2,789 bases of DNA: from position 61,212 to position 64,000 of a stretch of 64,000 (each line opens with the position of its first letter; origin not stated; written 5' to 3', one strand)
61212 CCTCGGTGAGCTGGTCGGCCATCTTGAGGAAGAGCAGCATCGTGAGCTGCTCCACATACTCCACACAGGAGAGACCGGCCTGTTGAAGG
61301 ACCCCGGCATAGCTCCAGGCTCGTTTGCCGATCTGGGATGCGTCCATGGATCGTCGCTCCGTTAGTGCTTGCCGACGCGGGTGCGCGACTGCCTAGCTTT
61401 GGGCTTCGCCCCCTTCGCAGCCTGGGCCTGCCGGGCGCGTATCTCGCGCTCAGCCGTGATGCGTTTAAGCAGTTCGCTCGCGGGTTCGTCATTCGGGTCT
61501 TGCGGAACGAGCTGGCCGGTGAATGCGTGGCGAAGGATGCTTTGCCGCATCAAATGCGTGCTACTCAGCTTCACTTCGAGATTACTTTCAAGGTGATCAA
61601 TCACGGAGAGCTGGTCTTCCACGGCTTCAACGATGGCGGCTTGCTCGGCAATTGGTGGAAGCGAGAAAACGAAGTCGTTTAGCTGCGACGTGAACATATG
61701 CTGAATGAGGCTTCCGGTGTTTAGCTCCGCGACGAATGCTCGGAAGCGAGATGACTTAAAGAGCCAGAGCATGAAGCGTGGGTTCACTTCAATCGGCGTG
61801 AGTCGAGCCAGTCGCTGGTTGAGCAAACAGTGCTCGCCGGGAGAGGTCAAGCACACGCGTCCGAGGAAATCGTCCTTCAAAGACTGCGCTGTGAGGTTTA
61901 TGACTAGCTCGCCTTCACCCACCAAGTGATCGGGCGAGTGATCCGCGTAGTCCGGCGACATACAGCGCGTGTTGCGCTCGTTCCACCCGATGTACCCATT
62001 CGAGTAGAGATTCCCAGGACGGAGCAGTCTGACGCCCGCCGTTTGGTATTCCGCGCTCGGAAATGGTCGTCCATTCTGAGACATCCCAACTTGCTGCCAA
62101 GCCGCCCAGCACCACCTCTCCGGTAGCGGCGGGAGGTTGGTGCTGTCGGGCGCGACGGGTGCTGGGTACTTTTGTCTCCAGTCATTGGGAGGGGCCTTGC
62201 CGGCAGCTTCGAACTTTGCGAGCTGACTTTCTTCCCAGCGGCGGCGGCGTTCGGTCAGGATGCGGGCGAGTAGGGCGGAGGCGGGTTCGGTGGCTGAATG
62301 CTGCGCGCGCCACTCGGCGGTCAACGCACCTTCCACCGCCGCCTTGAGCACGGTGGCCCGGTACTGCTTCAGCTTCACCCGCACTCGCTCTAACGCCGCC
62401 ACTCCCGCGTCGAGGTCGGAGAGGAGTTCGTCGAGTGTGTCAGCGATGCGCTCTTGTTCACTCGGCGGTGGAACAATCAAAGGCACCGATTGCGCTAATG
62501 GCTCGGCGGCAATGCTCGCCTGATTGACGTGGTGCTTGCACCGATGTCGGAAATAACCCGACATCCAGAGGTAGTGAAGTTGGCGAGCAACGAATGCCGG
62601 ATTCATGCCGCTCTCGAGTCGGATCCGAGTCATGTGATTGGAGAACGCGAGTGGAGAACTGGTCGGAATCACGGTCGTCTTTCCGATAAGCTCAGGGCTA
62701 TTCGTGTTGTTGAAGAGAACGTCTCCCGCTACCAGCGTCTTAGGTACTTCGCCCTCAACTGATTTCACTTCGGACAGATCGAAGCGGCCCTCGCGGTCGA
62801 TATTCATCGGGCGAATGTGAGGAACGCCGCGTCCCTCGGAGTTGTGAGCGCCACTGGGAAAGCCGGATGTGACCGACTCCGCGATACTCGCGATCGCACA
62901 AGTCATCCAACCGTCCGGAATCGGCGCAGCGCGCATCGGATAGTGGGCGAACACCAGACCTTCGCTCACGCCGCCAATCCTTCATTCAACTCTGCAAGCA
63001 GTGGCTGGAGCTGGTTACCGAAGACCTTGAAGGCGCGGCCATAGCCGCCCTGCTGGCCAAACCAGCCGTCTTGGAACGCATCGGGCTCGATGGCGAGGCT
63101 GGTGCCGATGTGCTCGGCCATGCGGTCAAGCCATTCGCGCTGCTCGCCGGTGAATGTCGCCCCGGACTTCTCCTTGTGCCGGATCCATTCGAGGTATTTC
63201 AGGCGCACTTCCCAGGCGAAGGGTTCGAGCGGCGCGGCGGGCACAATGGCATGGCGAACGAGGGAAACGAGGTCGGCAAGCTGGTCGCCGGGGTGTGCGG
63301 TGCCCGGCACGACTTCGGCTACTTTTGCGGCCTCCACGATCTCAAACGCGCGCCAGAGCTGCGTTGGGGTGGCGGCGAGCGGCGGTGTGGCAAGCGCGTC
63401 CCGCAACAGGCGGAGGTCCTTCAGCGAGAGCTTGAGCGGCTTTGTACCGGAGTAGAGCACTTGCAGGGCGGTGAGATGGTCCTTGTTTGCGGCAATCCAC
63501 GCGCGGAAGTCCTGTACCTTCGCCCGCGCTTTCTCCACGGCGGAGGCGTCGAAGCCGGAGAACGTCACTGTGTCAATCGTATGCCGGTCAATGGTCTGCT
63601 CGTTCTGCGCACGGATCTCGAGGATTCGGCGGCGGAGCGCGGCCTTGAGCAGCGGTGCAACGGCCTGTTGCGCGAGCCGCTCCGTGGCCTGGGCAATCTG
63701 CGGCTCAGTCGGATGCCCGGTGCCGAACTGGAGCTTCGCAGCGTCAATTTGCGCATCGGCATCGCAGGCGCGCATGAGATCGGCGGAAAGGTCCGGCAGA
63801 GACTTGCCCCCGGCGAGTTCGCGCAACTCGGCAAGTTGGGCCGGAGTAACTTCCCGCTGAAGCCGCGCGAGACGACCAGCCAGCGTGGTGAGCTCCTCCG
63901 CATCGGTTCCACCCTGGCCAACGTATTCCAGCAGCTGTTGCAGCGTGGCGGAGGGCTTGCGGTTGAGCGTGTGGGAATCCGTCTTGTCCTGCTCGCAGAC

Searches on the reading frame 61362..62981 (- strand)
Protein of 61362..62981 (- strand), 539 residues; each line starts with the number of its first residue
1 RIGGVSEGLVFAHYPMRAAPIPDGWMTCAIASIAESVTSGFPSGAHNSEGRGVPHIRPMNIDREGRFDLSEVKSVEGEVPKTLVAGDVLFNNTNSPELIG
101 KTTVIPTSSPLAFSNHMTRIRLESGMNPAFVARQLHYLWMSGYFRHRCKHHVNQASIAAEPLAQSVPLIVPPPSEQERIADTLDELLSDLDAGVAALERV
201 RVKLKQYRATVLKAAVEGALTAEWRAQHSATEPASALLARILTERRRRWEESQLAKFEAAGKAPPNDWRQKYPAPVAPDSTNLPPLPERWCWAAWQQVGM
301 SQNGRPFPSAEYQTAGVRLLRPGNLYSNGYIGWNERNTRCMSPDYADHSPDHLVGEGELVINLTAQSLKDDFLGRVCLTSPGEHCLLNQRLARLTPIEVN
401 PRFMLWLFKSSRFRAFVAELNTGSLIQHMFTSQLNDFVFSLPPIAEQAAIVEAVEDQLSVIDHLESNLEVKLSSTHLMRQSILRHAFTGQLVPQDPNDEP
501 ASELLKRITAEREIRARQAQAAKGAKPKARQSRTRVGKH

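Call 19: search_protein_families(library=pfam, proteins=[window:61362-62981:-], max_evalue=0.01)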
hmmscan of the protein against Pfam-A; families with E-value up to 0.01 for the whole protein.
window:61362-62981:- (539 aa): 1 family
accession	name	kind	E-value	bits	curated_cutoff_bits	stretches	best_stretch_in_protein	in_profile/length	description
PF01420.25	Methylase_S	-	6.1e-11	43.3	22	1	22-190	1-158/168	Type I restriction modification DNA specificity domain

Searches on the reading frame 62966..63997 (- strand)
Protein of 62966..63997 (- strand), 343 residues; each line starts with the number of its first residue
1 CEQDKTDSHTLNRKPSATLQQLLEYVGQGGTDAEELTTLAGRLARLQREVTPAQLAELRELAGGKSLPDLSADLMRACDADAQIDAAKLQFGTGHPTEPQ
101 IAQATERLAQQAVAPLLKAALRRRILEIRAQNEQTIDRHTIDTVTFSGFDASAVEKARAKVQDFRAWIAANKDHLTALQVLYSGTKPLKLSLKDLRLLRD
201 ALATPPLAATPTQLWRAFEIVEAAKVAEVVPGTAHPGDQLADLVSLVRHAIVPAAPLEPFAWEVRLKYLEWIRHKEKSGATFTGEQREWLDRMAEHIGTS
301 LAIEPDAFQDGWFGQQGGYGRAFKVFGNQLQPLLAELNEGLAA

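Call 19: search_protein_families(library=pfam, proteins=[window:62966-63997:-], max_evalue=0.01)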
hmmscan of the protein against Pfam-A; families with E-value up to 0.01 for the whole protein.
window:62966-63997:- (343 aa): 1 family
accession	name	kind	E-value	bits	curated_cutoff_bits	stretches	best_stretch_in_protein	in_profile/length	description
PF08463.15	EcoEI_R_C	-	5.6e-30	105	24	1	161-340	4-161/163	EcoEI R protein C-terminal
